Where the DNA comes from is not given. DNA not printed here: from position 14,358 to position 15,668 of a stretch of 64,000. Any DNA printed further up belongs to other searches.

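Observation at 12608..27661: Fifteen-kb single-strand locus of five GT21-like lipid glycosyltransferases and three HpnH/MoaA-like radical SAM enzymes: candidate undescribed glycolipid system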

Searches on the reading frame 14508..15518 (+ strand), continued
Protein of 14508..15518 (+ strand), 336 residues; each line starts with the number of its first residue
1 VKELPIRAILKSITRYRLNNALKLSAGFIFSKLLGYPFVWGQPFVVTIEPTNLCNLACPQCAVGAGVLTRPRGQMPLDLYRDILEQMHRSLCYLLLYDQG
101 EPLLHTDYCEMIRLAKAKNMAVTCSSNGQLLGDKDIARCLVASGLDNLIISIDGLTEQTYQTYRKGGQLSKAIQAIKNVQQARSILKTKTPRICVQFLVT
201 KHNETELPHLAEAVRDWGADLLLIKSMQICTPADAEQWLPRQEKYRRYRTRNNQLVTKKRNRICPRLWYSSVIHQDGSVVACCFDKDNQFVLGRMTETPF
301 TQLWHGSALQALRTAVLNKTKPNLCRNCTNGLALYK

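Call 15: find_encoding_contigs(protein=P0015, flank=10000, max_places=2)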
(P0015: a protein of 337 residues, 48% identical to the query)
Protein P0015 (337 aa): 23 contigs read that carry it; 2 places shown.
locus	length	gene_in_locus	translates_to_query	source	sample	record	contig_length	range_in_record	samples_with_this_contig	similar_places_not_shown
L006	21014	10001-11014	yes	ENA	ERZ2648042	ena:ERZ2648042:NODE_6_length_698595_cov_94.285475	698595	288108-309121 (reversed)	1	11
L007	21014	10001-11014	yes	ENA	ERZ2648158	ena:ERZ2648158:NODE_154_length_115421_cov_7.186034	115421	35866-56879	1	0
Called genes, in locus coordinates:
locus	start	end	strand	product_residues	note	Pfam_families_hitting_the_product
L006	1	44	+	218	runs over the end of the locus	PF01895:PhoU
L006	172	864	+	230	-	PF00072:Response_reg, PF00486:Trans_reg_C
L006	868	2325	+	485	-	PF00672:HAMP, PF00512:HisKA, PF02518:HATPase_c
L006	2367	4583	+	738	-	PF13715:CarbopepD_reg_2, PF07715:Plug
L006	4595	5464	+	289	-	-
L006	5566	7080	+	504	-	PF01943:Polysacc_synt, PF13440:Polysacc_synt_3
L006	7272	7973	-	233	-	PF01464:SLT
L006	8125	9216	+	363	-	PF13506:Glyco_transf_21, PF13641:Glyco_tranf_2_3, PF00535:Glycos_transf_2, PF13632:Glyco_trans_2_3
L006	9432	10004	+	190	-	PF13489:Methyltransf_23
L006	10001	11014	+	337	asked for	PF04055:Radical_SAM, PF13186:SPASM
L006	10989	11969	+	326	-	PF03706:LPG_synthase_TM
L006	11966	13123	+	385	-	PF13506:Glyco_transf_21, PF00535:Glycos_transf_2, PF10111:Glyco_tranf_2_2, PF13641:Glyco_tranf_2_3, PF13632:Glyco_trans_2_3 (weak)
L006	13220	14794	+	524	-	PF14052:Caps_assemb_Wzi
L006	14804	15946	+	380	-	PF13506:Glyco_transf_21, PF13641:Glyco_tranf_2_3, PF13704:Glyco_tranf_2_4 (weak), PF00535:Glycos_transf_2, PF13632:Glyco_trans_2_3 (weak)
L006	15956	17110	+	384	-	PF13506:Glyco_transf_21, PF00535:Glycos_transf_2, PF13641:Glyco_tranf_2_3, PF13632:Glyco_trans_2_3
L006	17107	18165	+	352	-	PF04055:Radical_SAM (weak)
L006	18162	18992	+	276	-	PF11306:DUF3108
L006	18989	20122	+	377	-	PF13506:Glyco_transf_21, PF13641:Glyco_tranf_2_3, PF13704:Glyco_tranf_2_4 (weak), PF00535:Glycos_transf_2, PF10111:Glyco_tranf_2_2 (weak), PF13632:Glyco_trans_2_3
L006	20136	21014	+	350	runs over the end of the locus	PF04055:Radical_SAM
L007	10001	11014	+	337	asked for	PF04055:Radical_SAM, PF13186:SPASM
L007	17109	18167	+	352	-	PF04055:Radical_SAM (weak)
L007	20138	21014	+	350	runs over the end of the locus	PF04055:Radical_SAM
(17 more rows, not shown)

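Call 16: find_encoding_contigs(protein=P0023, flank=10000, max_places=1)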
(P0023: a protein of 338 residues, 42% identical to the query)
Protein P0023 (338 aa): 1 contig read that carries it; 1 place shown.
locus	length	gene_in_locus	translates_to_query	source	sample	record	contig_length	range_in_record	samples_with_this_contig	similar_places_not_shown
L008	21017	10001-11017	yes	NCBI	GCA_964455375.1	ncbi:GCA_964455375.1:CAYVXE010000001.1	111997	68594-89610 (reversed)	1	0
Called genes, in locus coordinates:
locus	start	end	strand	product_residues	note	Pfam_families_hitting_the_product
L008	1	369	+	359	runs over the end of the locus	PF02746:MR_MLE_N, PF13378:MR_MLE_C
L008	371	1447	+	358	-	PF17396:DUF1611_N, PF07755:DUF1611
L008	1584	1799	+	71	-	PF07311:Dodecin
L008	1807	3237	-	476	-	PF01938:TRAM, PF05958:tRNA_U5-meth_tr, PF13847:Methyltransf_31, PF13649:Methyltransf_25 (faint)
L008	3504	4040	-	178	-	PF13366:PDDEXK_3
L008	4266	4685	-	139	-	PF00557:Peptidase_M24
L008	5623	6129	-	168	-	PF00877:NLPC_P60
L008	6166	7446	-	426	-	PF09861:Lar_N, PF21113:LarA_C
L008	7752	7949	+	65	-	-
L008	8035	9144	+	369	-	PF13506:Glyco_transf_21, PF00535:Glycos_transf_2, PF10111:Glyco_tranf_2_2, PF13641:Glyco_tranf_2_3, PF13632:Glyco_trans_2_3 (weak)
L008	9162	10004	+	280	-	PF01209:Ubie_methyltran (weak), PF03848:TehB, PF05401:NodS, PF13489:Methyltransf_23, PF13847:Methyltransf_31, PF08241:Methyltransf_11, PF08242:Methyltransf_12, PF13649:Methyltransf_25, +3 more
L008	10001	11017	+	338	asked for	PF04055:Radical_SAM, PF13186:SPASM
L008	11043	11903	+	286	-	PF03706:LPG_synthase_TM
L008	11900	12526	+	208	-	PF01522:Polysacc_deac_1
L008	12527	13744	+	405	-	PF13506:Glyco_transf_21, PF00535:Glycos_transf_2, PF10111:Glyco_tranf_2_2 (faint), PF13641:Glyco_tranf_2_3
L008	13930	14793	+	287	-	-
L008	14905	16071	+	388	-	PF13506:Glyco_transf_21, PF00535:Glycos_transf_2, PF10111:Glyco_tranf_2_2, PF13641:Glyco_tranf_2_3, PF13632:Glyco_trans_2_3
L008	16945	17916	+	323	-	-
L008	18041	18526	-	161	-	PF01424:R3H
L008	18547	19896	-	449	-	PF01225:Mur_ligase, PF08245:Mur_ligase_M, PF02875:Mur_ligase_C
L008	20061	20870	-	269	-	PF12844:HTH_19 (weak), PF13413:HTH_25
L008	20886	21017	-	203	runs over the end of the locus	PF02545:Maf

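Call 17: find_encoding_contigs(protein=P0033, flank=10000, max_places=1)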
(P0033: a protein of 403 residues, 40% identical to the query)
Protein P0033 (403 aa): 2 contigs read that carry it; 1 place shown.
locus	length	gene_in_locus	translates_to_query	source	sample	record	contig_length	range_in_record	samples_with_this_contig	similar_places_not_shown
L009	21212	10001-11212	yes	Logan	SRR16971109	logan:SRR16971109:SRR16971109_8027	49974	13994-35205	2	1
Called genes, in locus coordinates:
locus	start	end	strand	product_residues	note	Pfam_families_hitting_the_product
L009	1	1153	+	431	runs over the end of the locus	PF14559:TPR_19 (faint)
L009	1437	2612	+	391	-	PF03706:LPG_synthase_TM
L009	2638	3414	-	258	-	-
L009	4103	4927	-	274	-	PF02577:BFN_dom, PF00595:PDZ (weak), PF13180:PDZ_2, PF17820:PDZ_6 (weak)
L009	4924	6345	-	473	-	PF01938:TRAM, PF05958:tRNA_U5-meth_tr, PF02475:TRM5-TYW2_MTfase (weak), PF13847:Methyltransf_31 (weak)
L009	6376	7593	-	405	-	PF00557:Peptidase_M24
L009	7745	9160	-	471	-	PF09861:Lar_N, PF21113:LarA_C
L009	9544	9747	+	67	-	-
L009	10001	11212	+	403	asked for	PF04055:Radical_SAM, PF13353:Fer4_12 (faint), PF13186:SPASM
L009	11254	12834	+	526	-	PF14052:Caps_assemb_Wzi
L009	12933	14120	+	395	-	PF13506:Glyco_transf_21, PF00535:Glycos_transf_2, PF13641:Glyco_tranf_2_3, PF13704:Glyco_tranf_2_4, PF13632:Glyco_trans_2_3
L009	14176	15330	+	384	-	PF13506:Glyco_transf_21, PF00535:Glycos_transf_2, PF10111:Glyco_tranf_2_2, PF13641:Glyco_tranf_2_3, PF13632:Glyco_trans_2_3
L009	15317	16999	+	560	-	-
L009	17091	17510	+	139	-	PF04255:DUF433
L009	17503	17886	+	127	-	PF18480:DUF5615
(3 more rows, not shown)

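Call 18: find_encoding_contigs(protein=P0048, flank=10000, max_places=1)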
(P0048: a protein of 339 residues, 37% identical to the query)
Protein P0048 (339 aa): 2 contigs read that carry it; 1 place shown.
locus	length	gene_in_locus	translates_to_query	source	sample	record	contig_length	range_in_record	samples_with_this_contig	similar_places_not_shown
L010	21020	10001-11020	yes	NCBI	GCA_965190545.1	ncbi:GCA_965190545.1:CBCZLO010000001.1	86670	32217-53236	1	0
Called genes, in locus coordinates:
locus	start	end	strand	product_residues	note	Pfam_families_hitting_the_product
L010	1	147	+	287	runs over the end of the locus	PF00483:NTP_transferase, PF12804:NTP_transf_3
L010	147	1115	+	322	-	PF00348:polyprenyl_synt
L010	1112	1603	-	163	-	-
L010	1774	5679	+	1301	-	-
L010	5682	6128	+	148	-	-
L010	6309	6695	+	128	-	PF14112:DUF4284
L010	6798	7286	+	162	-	-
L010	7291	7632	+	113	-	-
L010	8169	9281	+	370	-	-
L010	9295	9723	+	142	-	-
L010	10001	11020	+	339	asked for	PF04055:Radical_SAM, PF13186:SPASM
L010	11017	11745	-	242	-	-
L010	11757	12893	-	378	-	PF01594:AI-2E_transport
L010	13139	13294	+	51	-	PF18919:DUF5670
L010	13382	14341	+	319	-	PF03631:Virul_fac_BrkB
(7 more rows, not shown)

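Call 32: search_solved_structures(query=window:14508-15518:+, max_evalue=0.001)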
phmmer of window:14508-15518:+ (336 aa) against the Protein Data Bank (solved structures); distinct sequences matched with E-value up to 0.001: 5.
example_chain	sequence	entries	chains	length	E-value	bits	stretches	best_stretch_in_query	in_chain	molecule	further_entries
7vob_C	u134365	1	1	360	3.4e-11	46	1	52-219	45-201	Cytosylglucuronate decarboxylase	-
7voc_C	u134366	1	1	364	3.5e-11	46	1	52-219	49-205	Cytosylglucuronate decarboxylase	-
7tol_A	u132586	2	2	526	3.5e-07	32.8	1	45-178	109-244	glycerol dibiphytanyl glycerol tetraether - macrocyclic archaeol synthase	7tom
4m7t_A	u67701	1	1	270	2.7e-06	30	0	259-330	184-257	BtrN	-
4m7s_A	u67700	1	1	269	2.8e-06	29.9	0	259-330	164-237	BtrN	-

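Call 35: find_encoding_contigs(protein=P0069, flank=8000, max_places=1)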
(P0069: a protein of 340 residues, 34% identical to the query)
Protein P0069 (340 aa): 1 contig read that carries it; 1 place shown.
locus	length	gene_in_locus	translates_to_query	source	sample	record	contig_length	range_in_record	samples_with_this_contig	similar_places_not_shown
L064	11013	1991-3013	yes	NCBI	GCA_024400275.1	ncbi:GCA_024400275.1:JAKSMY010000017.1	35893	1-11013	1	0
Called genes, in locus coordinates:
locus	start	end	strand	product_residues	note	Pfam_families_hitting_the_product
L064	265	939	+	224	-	PF01914:MarC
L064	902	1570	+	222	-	PF08331:QueG_DUF1730 (faint), PF13484:Fer4_16 (weak)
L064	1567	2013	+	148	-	PF02502:LacAB_rpiB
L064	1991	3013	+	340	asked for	PF04055:Radical_SAM, PF13186:SPASM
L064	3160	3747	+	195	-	PF00886:Ribosomal_S16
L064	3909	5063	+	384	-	PF14897:EpsG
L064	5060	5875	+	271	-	PF00535:Glycos_transf_2, PF10111:Glyco_tranf_2_2 (weak), PF13641:Glyco_tranf_2_3 (weak)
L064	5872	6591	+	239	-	PF00535:Glycos_transf_2, PF10111:Glyco_tranf_2_2 (weak), PF13641:Glyco_tranf_2_3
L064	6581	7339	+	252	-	PF00535:Glycos_transf_2, PF10111:Glyco_tranf_2_2, PF13641:Glyco_tranf_2_3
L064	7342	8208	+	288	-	PF00535:Glycos_transf_2 (weak)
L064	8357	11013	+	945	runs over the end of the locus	PF13306:LRR_5, PF13855:LRR_8 (faint), PF13306:LRR_5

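Call 36: find_encoding_contigs(protein=P0054, flank=8000, max_places=1)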
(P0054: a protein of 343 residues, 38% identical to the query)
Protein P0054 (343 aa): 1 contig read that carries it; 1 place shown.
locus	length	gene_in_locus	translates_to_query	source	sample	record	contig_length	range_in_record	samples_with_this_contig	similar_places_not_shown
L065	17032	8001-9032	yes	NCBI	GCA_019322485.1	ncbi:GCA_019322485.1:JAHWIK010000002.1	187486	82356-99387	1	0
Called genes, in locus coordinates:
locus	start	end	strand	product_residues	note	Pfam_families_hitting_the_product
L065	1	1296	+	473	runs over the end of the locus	PF13353:Fer4_12, PF04055:Radical_SAM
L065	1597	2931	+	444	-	PF13231:PMT_2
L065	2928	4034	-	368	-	PF01041:DegT_DnrJ_EryC1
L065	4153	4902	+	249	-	PF00535:Glycos_transf_2, PF10111:Glyco_tranf_2_2, PF13641:Glyco_tranf_2_3 (weak)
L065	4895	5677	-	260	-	PF01522:Polysacc_deac_1, PF10096:DUF2334 (weak), PF11959:DUF3473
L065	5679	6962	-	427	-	PF03721:UDPG_MGDP_dh_N, PF00984:UDPG_MGDP_dh, PF03720:UDPG_MGDP_dh_C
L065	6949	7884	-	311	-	PF01073:3Beta_HSD, PF01370:Epimerase, PF02719:Polysacc_synt_2, PF04321:RmlD_sub_bind, PF05368:NmrA (weak), PF07993:NAD_binding_4, PF13460:NAD_binding_10, PF16363:GDP_Man_Dehyd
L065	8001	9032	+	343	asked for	PF04055:Radical_SAM, PF13186:SPASM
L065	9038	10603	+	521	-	PF13231:PMT_2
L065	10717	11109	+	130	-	-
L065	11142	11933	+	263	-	-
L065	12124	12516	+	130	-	-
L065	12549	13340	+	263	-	-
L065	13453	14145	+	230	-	-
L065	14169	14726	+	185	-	-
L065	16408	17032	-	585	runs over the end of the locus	PF04055:Radical_SAM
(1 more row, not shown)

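Call 96: find_encoding_contigs(protein=P0072, flank=8000, max_places=1)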
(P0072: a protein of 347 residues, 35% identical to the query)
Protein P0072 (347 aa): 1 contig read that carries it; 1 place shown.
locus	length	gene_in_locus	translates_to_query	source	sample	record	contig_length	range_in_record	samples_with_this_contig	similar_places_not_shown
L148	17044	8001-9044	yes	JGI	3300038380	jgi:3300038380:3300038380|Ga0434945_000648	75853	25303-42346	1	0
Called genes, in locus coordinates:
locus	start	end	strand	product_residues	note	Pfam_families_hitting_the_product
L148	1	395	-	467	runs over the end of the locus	-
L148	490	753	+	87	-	-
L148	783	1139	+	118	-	PF05164:ZapA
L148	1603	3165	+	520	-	PF12072:RNase_Y_N, PF08668:HDOD (faint), PF01966:HD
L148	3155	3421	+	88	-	PF02609:Exonuc_VII_S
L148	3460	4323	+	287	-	PF00348:polyprenyl_synt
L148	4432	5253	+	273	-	PF01479:S4, PF01728:FtsJ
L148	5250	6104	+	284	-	PF01513:NAD_kinase, PF20143:NAD_kinase_C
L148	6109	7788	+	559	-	PF02463:SMC_N, PF13476:AAA_23, PF13304:AAA_21 (faint)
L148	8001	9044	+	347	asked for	PF04055:Radical_SAM, PF13186:SPASM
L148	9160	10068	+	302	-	PF04055:Radical_SAM, PF13186:SPASM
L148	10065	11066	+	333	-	PF00753:Lactamase_B (faint), PF12706:Lactamase_B_2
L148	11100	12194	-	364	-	-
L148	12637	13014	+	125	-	-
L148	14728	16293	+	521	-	PF00884:Sulfatase, PF01663:Phosphodiest (faint)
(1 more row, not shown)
